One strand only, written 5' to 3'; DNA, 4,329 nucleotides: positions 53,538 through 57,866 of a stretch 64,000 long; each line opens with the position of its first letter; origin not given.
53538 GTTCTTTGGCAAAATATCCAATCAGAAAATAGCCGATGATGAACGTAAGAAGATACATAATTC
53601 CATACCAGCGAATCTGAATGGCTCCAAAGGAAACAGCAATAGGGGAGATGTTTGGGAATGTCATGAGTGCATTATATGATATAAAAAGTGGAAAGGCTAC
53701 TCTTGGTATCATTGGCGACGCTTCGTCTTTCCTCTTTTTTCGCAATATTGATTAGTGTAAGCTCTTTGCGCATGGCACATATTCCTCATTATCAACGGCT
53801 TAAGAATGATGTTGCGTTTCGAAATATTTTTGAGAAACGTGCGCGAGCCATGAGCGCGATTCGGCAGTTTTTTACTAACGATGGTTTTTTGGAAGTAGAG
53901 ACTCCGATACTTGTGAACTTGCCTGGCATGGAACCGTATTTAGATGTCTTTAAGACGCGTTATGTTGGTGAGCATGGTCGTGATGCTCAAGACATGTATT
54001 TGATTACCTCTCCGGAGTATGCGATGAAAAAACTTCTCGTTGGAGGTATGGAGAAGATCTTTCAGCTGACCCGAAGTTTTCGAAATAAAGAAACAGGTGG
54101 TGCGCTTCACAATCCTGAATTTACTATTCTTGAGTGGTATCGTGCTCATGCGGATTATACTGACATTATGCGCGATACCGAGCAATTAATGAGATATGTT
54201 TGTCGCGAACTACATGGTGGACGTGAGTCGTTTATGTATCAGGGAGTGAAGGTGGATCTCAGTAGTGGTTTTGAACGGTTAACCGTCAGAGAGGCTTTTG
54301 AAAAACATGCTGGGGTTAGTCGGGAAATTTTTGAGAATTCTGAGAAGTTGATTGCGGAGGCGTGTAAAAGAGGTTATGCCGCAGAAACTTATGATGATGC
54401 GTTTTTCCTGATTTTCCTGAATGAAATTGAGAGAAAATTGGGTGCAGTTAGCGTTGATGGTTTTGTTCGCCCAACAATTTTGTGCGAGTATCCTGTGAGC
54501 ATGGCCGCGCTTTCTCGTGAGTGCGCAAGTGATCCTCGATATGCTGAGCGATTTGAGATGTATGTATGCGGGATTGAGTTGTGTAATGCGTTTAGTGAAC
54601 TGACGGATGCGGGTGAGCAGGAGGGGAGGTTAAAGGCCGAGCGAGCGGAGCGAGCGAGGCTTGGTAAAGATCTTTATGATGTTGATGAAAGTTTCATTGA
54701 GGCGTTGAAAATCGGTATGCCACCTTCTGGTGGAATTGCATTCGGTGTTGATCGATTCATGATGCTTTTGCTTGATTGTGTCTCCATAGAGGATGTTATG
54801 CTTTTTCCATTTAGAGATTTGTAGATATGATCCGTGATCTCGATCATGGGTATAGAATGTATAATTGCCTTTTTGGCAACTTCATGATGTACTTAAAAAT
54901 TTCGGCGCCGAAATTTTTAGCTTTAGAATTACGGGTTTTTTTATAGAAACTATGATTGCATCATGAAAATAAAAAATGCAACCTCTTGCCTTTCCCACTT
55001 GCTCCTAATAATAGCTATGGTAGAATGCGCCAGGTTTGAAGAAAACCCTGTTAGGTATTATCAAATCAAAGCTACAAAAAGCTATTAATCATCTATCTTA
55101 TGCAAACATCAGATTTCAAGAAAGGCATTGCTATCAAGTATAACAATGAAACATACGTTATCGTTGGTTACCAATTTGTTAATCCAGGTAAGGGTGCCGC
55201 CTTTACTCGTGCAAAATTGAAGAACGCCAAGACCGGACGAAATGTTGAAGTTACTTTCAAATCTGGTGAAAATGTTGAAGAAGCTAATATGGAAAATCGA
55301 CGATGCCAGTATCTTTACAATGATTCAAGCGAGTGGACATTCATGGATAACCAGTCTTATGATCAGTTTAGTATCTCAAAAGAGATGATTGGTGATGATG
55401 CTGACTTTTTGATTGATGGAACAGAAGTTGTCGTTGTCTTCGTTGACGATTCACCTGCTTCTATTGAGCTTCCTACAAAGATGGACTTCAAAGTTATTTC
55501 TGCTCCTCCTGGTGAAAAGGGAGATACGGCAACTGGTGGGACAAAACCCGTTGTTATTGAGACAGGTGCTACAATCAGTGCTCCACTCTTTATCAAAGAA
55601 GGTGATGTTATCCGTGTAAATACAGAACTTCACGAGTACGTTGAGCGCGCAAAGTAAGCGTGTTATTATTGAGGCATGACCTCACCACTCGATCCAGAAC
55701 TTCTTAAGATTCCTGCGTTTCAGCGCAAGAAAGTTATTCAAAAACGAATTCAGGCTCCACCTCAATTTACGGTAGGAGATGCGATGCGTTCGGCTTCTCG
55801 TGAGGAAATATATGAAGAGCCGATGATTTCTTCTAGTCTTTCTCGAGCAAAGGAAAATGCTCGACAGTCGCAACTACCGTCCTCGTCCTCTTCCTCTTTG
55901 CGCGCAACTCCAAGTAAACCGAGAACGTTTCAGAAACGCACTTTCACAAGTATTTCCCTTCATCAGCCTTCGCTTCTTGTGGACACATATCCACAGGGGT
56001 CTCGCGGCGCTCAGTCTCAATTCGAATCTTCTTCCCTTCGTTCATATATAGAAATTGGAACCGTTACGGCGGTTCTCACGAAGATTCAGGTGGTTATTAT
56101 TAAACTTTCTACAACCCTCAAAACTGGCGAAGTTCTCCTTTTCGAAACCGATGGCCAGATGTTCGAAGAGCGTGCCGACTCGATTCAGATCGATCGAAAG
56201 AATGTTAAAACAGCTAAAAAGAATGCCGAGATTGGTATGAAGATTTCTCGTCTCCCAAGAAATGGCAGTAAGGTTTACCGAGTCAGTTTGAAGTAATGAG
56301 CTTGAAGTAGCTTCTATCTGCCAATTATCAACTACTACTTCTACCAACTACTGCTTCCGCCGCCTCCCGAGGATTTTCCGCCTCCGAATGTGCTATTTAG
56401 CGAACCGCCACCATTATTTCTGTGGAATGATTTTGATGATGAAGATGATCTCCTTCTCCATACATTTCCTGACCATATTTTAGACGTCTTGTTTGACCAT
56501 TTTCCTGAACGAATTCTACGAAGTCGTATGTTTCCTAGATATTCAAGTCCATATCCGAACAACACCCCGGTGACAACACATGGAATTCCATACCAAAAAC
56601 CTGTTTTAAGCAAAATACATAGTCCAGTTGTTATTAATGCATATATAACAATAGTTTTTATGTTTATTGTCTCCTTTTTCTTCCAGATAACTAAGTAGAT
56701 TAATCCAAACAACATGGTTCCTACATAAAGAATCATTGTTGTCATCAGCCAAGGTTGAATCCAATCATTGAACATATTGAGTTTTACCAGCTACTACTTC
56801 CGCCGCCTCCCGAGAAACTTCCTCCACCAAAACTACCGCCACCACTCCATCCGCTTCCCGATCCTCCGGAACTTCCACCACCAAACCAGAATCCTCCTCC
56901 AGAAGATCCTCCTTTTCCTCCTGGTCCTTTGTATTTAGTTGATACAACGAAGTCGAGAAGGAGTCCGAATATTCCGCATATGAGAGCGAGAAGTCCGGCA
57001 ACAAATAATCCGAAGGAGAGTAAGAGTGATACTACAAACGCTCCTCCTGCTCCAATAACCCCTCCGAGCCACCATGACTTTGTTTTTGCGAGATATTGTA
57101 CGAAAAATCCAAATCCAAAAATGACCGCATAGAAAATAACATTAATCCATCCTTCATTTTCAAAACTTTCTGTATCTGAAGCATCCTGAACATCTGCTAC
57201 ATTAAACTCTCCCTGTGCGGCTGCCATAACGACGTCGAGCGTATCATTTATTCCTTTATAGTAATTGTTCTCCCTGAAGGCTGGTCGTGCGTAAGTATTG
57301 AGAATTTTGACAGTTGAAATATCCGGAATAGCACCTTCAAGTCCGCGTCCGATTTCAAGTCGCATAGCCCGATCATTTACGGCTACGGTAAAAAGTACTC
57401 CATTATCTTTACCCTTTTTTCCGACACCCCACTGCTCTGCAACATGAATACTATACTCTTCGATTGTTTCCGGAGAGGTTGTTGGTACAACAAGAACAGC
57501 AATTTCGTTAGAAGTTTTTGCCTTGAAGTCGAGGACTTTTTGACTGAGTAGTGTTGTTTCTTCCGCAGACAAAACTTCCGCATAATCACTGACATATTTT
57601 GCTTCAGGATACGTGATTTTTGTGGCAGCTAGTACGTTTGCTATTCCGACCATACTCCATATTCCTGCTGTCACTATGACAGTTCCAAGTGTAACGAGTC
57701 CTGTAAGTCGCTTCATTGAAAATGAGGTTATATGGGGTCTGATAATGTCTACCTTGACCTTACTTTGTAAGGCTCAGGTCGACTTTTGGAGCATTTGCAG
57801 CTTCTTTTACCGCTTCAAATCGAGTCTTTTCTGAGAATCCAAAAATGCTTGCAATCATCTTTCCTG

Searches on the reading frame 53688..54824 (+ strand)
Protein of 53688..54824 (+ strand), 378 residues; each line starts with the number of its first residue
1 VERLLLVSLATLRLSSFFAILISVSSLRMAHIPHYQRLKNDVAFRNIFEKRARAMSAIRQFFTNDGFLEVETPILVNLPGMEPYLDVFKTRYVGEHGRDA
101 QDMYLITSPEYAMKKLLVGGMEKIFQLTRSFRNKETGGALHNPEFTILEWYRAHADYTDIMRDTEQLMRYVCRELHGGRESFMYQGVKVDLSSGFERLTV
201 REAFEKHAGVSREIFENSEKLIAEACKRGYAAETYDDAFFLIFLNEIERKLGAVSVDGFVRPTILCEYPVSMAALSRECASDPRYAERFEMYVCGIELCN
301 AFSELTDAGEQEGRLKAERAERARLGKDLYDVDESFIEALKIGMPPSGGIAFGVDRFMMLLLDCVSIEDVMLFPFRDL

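Call 24: search_protein_families(library=pfam, proteins=[window:53688-54824:+], max_evalue=0.001)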
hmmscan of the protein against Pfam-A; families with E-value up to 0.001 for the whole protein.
window:53688-54824:+ (378 aa): 1 family
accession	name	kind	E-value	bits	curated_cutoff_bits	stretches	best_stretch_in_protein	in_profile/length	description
PF00152.25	tRNA-synt_2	-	5.8e-59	200.1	25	1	43-374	17-305/308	tRNA synthetases class II (D, K and N)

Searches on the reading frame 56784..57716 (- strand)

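Call 24: search_protein_families(library=pfam, proteins=[window:56784-57716:-], max_evalue=0.001)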
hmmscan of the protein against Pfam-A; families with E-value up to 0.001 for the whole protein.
window:56784-57716:- (310 aa): 1 family
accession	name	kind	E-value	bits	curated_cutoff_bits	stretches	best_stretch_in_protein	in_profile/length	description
PF04536.20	TPM_phosphatase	-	6.8e-37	126.7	22.1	1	42-165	1-124/125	TPM domain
